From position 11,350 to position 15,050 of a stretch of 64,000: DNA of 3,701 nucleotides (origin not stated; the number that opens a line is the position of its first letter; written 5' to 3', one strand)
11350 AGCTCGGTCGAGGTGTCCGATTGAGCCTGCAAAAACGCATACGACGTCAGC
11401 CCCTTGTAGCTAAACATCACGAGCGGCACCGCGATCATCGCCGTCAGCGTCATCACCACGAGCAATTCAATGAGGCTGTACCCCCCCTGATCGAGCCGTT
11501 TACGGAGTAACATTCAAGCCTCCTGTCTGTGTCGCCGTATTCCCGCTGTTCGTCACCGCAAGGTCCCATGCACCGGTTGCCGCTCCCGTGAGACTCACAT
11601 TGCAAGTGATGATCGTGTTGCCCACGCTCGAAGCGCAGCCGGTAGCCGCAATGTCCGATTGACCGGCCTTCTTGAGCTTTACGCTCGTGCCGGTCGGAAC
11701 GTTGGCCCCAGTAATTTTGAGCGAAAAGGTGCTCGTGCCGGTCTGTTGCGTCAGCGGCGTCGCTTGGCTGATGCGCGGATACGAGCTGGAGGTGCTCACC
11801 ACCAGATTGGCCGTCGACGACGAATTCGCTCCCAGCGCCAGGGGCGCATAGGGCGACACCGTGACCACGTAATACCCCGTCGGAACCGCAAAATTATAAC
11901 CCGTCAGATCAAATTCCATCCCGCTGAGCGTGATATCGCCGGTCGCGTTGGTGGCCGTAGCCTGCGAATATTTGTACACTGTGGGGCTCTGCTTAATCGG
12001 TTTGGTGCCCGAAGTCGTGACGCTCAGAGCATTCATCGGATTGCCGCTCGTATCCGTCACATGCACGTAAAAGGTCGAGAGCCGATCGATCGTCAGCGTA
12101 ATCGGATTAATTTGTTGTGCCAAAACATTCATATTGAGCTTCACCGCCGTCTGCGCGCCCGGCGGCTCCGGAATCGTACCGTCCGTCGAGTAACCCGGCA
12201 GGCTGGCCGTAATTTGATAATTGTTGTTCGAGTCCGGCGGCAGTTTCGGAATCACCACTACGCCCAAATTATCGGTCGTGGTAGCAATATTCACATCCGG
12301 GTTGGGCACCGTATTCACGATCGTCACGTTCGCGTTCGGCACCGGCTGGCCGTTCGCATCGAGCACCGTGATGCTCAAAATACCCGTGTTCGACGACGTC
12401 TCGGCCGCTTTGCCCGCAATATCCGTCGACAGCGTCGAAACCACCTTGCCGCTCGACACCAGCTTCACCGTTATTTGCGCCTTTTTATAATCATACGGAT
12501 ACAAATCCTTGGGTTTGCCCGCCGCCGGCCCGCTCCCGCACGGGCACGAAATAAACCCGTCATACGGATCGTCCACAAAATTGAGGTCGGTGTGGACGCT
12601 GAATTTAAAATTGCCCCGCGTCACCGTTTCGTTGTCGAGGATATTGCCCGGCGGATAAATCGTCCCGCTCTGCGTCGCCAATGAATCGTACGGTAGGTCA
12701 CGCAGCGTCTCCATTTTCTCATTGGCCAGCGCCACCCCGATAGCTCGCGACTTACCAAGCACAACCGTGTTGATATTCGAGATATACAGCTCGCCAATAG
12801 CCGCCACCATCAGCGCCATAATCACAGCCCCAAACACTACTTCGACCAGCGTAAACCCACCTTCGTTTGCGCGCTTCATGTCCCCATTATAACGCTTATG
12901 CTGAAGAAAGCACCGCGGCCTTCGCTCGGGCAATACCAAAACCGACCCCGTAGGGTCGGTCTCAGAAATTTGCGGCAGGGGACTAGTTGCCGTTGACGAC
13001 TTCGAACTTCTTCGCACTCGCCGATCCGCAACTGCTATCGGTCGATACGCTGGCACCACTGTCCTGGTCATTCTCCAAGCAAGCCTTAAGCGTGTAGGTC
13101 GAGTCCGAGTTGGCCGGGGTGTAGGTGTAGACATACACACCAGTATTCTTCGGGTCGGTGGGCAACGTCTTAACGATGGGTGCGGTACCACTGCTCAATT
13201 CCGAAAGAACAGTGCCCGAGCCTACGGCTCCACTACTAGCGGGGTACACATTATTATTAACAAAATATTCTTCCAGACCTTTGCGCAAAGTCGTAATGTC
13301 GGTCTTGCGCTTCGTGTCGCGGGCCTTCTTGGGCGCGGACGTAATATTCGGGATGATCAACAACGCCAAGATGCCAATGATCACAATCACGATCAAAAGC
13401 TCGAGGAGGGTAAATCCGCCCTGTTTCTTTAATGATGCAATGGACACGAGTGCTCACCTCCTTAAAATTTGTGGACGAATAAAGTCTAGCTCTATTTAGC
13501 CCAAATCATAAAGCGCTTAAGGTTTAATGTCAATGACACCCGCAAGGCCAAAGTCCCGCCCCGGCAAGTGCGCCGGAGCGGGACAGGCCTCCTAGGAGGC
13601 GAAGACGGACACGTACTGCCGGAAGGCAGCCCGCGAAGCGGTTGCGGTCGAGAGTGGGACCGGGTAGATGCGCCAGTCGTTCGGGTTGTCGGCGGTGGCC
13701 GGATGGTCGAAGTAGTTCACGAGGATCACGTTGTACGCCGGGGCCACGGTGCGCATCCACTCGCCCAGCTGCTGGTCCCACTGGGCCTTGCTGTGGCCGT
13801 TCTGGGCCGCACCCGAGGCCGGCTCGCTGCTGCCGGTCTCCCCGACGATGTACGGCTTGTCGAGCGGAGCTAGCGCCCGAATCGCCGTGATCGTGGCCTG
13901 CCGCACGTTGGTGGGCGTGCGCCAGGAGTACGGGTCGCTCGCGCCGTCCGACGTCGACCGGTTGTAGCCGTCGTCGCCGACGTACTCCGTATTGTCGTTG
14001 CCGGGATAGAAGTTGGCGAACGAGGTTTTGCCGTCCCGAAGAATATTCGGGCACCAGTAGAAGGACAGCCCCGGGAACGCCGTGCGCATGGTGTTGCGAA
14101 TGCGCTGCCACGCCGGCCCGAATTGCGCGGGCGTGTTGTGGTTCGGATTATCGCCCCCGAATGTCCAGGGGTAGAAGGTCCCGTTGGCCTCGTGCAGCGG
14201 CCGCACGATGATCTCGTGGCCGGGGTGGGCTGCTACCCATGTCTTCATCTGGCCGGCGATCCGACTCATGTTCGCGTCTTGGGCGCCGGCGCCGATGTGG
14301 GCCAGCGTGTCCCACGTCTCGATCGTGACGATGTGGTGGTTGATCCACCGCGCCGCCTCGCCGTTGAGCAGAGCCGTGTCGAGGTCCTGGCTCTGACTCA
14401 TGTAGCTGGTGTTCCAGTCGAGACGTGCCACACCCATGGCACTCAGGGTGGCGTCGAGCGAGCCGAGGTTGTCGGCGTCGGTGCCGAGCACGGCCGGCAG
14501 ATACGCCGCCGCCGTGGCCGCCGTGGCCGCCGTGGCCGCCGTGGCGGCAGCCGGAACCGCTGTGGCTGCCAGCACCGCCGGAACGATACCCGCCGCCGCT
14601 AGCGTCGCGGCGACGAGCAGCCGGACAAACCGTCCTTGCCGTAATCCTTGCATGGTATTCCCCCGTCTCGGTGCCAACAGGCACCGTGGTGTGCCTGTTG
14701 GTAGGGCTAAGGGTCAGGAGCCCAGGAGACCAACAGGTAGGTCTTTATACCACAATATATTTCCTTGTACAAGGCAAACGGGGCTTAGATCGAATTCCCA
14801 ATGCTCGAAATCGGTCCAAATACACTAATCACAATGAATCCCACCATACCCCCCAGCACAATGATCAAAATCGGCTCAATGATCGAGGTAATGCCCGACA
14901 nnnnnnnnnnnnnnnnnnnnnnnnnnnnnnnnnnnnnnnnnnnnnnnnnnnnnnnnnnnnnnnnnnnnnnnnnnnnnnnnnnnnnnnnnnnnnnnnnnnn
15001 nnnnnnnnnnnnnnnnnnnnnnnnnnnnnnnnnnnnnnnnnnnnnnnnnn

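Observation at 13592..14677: GC-rich GH26-like glycoside hydrolase embedded inside the pilus operon, probably acquired horizontally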

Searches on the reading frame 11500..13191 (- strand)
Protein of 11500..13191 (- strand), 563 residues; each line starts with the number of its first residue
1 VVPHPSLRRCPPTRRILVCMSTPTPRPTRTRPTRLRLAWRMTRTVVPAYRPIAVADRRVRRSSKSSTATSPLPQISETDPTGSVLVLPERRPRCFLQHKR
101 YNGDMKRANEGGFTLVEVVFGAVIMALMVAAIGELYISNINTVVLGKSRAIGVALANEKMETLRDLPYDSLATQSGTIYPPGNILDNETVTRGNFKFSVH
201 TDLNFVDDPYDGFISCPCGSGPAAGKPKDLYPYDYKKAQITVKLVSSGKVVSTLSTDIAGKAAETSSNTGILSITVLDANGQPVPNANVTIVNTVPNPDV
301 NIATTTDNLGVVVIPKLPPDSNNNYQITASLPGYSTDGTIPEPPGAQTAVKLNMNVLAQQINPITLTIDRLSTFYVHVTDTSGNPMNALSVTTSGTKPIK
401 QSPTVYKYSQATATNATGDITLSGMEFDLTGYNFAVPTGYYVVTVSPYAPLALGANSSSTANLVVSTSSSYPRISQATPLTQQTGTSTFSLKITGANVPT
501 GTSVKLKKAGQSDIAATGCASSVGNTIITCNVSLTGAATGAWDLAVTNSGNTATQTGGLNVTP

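Call 3: search_protein_families(library=pfam, proteins=[window:11500-13191:-], max_evalue=0.01)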
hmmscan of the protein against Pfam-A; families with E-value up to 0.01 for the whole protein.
window:11500-13191:- (563 aa): 4 families
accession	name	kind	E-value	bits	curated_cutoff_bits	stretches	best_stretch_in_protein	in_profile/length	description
PF13620.12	CarboxypepD_reg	-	4.9e-11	43.3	32.3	1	272-350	2-77/82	Carboxypeptidase regulatory-like domain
PF07963.17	N_methyl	-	0.00056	19.8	21.2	1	108-132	2-26/27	Prokaryotic N-terminal methylation motif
PF17789.7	MG4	-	0.0011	19.6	24.7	0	273-329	19-73/95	Macroglobulin domain MG4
PF02369.22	Big_1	-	0.0025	18.3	34.9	1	268-333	17-82/93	Bacterial Ig-like domain (group 1)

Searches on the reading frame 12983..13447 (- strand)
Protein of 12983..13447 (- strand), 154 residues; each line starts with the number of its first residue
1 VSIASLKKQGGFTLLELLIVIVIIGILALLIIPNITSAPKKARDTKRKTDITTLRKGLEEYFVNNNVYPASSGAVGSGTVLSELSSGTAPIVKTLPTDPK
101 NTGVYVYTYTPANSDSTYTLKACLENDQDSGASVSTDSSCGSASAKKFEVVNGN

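Call 3: search_protein_families(library=pfam, proteins=[window:12983-13447:-], max_evalue=0.01)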
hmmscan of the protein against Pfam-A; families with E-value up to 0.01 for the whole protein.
window:12983-13447:- (154 aa): 3 families
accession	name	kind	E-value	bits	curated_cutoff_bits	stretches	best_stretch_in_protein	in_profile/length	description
PF07963.17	N_methyl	-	1.4e-08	34.4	21.2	1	7-31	2-26/27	Prokaryotic N-terminal methylation motif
PF08334.16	T2SSG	-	1.3e-05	25.7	21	1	34-133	1-100/108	Type II secretion system (T2SS), protein G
PF16732.10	ComP_DUS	-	5.4e-05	24.4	27.3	1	39-142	7-85/87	Type IV minor pilin ComP, DNA uptake sequence receptor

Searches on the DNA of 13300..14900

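Call 75: search_rna_families(source=window, start=13300, end=14900, threshold=evalue, max_evalue=1)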
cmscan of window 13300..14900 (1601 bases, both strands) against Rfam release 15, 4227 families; matches with E-value up to 1: 0.
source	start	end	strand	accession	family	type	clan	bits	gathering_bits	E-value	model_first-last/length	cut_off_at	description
